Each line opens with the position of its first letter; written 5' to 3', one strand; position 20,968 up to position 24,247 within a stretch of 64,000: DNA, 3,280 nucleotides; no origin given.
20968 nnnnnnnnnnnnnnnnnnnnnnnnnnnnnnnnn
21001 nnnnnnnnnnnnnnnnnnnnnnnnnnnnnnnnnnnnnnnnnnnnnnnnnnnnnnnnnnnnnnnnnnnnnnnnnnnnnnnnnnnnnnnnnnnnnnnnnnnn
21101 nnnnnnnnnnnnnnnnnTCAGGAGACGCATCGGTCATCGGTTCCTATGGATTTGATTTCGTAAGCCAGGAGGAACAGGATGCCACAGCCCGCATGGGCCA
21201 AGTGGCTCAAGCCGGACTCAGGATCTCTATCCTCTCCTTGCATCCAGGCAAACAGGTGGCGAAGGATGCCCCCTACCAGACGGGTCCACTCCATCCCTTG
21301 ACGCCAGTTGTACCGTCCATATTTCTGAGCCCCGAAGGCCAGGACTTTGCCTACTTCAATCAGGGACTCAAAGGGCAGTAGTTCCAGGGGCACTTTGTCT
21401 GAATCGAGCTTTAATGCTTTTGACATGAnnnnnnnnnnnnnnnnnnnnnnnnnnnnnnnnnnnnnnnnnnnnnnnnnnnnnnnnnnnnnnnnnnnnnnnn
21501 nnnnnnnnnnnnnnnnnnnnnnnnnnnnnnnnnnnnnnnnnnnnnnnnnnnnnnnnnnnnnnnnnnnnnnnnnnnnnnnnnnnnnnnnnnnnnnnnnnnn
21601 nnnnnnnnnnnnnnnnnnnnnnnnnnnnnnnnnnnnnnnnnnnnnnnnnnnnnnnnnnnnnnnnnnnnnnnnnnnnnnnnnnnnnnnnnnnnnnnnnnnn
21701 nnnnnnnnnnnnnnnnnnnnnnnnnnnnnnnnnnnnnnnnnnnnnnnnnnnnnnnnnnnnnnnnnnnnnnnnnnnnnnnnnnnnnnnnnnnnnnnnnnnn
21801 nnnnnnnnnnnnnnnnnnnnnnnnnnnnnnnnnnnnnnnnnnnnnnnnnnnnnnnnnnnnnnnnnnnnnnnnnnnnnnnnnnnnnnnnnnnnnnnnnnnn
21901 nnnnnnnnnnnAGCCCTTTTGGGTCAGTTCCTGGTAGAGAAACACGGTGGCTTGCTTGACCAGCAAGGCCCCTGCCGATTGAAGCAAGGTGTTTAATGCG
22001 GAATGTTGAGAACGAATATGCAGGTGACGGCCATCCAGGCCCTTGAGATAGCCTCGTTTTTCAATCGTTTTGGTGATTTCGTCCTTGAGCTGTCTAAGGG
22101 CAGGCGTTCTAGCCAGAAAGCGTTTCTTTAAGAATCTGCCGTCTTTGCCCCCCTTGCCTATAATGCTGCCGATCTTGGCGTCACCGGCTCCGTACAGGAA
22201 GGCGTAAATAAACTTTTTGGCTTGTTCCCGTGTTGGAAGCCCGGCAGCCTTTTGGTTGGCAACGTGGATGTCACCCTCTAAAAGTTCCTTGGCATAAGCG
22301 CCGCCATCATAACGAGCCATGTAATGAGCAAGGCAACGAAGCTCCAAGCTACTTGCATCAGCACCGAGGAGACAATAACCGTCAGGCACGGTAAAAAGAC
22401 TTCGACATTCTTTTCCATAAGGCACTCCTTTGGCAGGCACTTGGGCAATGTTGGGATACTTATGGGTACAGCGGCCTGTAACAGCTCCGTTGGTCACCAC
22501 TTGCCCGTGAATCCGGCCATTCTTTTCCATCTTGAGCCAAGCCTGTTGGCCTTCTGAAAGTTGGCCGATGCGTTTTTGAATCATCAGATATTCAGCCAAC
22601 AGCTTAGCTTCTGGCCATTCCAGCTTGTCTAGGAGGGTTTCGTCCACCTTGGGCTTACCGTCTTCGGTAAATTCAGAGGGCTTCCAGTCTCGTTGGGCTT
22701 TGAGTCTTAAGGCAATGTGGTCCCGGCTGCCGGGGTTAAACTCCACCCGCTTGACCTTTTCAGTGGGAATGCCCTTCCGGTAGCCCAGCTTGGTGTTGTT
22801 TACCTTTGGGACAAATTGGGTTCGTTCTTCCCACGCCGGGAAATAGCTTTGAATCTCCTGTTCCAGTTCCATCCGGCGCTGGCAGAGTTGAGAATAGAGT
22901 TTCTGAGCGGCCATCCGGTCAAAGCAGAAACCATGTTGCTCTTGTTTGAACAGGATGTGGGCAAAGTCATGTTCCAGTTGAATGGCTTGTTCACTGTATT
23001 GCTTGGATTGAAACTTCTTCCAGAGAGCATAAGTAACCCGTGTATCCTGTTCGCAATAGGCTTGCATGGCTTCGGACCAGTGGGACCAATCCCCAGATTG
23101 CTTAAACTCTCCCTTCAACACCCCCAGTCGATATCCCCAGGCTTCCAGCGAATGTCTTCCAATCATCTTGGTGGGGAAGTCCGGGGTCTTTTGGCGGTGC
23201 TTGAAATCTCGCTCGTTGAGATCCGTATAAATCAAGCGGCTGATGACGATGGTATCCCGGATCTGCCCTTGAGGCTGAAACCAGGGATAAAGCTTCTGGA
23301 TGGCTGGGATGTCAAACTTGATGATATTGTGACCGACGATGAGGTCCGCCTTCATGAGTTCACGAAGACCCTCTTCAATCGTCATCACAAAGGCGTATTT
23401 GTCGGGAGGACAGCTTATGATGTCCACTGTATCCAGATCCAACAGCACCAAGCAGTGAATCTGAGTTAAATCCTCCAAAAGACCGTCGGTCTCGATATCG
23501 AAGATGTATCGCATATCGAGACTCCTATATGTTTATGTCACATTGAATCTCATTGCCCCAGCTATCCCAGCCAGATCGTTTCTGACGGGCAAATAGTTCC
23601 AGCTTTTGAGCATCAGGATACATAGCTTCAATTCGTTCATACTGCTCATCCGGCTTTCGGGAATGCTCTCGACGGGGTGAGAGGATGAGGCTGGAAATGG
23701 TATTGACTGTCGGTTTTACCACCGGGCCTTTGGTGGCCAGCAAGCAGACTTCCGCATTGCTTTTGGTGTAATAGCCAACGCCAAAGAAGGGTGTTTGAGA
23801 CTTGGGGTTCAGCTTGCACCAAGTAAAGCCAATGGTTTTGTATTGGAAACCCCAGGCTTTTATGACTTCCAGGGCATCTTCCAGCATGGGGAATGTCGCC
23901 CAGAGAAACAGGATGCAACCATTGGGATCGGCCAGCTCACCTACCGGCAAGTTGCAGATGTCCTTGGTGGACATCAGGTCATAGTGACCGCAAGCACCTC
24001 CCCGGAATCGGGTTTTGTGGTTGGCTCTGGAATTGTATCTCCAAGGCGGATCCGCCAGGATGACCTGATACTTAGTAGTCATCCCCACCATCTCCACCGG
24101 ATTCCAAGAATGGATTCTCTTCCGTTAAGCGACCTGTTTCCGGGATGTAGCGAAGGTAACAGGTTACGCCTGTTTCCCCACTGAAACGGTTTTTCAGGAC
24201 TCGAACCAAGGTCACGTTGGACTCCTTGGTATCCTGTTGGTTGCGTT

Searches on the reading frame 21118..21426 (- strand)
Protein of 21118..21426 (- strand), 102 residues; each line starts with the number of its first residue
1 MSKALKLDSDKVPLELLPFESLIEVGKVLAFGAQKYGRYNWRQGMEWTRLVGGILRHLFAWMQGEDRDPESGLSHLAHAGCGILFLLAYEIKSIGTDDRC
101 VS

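Call 61: search_protein_families(library=pfam, proteins=[window:21118-21426:-], max_evalue=0.05)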
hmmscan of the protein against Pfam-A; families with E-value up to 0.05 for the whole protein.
window:21118-21426:- (102 aa): 1 family
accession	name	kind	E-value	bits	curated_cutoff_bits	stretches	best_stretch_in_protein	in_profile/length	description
PF18909.5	dGTP_diPhyd_N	-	6.1e-32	110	27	1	3-99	3-99/99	dATP/dGTP diphosphohydrolase, N-terminal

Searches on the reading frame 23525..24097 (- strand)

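Call 12: search_protein_families(library=pfam, proteins=[window:23525-24097:-], max_evalue=0.01)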
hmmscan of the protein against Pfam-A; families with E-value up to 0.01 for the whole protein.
window:23525-24097:- (190 aa): 1 family
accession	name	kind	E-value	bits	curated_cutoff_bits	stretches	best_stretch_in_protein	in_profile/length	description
PF05063.20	MT-A70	-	8.9e-34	117.3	23.9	1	10-183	1-172/172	MT-A70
